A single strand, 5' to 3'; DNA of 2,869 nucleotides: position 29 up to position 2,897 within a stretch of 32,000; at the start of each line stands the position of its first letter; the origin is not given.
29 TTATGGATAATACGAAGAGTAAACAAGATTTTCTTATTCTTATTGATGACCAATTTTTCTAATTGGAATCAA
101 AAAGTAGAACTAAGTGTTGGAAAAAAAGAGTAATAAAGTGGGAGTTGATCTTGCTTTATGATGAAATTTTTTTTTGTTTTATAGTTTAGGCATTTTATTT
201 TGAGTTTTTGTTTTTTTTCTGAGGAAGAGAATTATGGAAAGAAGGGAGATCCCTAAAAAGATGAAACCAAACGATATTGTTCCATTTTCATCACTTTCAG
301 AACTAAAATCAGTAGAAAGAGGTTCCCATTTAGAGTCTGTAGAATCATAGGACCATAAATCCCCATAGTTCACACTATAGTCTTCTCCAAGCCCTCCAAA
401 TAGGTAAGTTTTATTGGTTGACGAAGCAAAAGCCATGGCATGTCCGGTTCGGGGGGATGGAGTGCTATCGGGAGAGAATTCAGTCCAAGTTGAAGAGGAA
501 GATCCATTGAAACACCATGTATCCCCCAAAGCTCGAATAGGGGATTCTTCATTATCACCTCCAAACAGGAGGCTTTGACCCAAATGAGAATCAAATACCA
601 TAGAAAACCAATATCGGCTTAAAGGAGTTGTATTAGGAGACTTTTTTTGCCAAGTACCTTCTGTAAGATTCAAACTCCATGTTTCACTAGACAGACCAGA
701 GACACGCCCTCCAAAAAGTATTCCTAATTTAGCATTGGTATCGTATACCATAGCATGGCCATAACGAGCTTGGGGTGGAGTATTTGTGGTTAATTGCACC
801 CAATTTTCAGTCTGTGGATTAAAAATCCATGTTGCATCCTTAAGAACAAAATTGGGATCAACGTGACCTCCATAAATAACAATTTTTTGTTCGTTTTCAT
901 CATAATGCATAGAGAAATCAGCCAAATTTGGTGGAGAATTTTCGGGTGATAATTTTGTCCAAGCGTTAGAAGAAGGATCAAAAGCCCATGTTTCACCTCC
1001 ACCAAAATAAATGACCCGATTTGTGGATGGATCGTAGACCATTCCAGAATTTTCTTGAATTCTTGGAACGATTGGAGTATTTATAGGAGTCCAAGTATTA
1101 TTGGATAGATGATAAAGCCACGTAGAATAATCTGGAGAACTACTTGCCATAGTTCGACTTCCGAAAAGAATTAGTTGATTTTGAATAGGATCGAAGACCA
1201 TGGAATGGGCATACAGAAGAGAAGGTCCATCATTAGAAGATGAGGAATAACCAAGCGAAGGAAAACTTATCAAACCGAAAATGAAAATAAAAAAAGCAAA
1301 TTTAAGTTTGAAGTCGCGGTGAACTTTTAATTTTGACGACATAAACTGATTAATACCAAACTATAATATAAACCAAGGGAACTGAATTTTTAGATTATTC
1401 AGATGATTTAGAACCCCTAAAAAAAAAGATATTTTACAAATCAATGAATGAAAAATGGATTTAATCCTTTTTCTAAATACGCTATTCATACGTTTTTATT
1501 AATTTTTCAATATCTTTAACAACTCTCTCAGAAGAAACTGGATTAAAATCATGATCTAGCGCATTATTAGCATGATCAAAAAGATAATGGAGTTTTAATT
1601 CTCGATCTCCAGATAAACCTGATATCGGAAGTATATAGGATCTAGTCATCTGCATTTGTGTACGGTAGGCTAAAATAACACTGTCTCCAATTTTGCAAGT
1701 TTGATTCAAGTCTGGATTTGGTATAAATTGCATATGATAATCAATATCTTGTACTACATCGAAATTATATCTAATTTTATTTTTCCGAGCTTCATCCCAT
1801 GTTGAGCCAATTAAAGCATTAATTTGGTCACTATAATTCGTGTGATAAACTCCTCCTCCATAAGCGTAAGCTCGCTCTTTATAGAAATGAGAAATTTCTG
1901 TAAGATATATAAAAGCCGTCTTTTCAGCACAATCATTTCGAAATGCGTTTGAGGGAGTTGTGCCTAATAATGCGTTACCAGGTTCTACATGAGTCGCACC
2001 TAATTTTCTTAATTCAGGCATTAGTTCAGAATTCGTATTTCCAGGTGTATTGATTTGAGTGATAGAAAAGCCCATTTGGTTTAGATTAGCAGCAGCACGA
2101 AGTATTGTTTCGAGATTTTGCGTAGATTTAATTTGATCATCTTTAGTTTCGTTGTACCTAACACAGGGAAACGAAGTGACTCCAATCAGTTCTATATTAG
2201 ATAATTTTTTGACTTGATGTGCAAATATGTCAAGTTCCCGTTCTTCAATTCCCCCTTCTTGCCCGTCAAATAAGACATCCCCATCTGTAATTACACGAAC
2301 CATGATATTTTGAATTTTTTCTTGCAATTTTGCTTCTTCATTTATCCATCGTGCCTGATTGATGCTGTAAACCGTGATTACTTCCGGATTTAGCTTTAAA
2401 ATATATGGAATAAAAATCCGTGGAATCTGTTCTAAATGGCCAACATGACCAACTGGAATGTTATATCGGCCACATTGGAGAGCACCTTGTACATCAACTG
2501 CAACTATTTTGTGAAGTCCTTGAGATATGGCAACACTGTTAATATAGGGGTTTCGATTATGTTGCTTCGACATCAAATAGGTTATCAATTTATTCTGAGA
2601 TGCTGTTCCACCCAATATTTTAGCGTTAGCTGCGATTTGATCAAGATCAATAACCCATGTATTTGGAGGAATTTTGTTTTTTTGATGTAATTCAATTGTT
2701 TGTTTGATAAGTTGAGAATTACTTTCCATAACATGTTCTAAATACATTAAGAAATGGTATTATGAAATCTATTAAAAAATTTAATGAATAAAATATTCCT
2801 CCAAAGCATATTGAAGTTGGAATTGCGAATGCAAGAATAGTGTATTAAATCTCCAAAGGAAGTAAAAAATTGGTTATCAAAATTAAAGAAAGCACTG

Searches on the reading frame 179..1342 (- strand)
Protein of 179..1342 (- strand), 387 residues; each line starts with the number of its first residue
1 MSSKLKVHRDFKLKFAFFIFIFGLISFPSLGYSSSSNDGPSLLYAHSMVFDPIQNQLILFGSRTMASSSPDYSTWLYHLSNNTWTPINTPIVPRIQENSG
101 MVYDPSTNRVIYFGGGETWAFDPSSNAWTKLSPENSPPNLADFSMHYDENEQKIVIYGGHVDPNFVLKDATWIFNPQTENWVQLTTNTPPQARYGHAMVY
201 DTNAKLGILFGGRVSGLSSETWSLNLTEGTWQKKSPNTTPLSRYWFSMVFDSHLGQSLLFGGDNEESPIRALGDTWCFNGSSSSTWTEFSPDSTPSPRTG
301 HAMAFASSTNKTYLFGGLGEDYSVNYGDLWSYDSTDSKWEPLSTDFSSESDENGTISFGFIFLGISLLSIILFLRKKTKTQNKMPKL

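Call 52: search_protein_families(library=pfam, proteins=[window:179-1342:-], max_evalue=0.001)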
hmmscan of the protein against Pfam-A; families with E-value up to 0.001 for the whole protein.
window:179-1342:- (387 aa): 9 families
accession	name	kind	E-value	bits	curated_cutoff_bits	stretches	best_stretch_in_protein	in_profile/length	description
PF24681.1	Kelch_KLHDC2_KLHL20_DRC7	-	7.3e-43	146.9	50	2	208-348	12-150/221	KLHDC2/KLHL20/DRC7 Kelch-repeats domain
PF24981.1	Beta-prop_ATRN-LZTR1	-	1.5e-33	116.7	50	3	34-185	31-196/289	Attractin/LZTR1 beta-propeller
PF13415.12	Kelch_3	-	1.1e-29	102.4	22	2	152-201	2-48/48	Galactose oxidase, central domain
PF13418.12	Kelch_4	-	5.8e-29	100.2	21.6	3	297-343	1-45/49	Galactose oxidase, central domain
PF13964.12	Kelch_6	-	8.1e-16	57.8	25.3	0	150-185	12-44/50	Kelch motif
PF01344.31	Kelch_1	-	1.1e-11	44.4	20.1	0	303-343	5-43/46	Kelch motif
PF24996.1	NANM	-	3.3e-08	33.2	45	0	166-213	82-125/350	N-acetylneuraminate epimerase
PF07646.21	Kelch_2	-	2.7e-07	30.6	21.3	0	151-185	11-45/48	Kelch motif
PF13854.13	Kelch_HCF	-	5.2e-06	26.4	113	0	293-324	117-146/345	Host cell factor, Kelch-repeats domain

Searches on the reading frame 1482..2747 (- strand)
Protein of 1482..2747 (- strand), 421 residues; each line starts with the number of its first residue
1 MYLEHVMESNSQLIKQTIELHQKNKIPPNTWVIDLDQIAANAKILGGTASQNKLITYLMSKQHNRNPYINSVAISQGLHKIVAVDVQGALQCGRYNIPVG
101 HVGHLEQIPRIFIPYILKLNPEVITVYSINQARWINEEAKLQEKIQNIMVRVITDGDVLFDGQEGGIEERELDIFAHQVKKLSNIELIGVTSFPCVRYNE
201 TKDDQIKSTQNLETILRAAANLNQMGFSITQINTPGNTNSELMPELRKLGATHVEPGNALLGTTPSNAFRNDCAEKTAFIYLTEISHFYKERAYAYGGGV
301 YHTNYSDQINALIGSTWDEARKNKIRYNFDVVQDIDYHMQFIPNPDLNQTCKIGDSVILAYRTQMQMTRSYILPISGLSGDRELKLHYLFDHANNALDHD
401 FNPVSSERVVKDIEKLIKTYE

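Call 52: search_protein_families(library=pfam, proteins=[window:1482-2747:-], max_evalue=0.001)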
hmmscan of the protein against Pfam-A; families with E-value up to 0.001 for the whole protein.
window:1482-2747:- (421 aa): 2 families
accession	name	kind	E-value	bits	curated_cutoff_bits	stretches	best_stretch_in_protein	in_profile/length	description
PF21279.3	YhfX-like_C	-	6.1e-20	72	27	1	280-380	1-92/97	YhfX-like, C-terminal domain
PF01168.26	Ala_racemase_N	-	2.5e-15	57.2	24.1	1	33-265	1-220/220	Alanine racemase, N-terminal domain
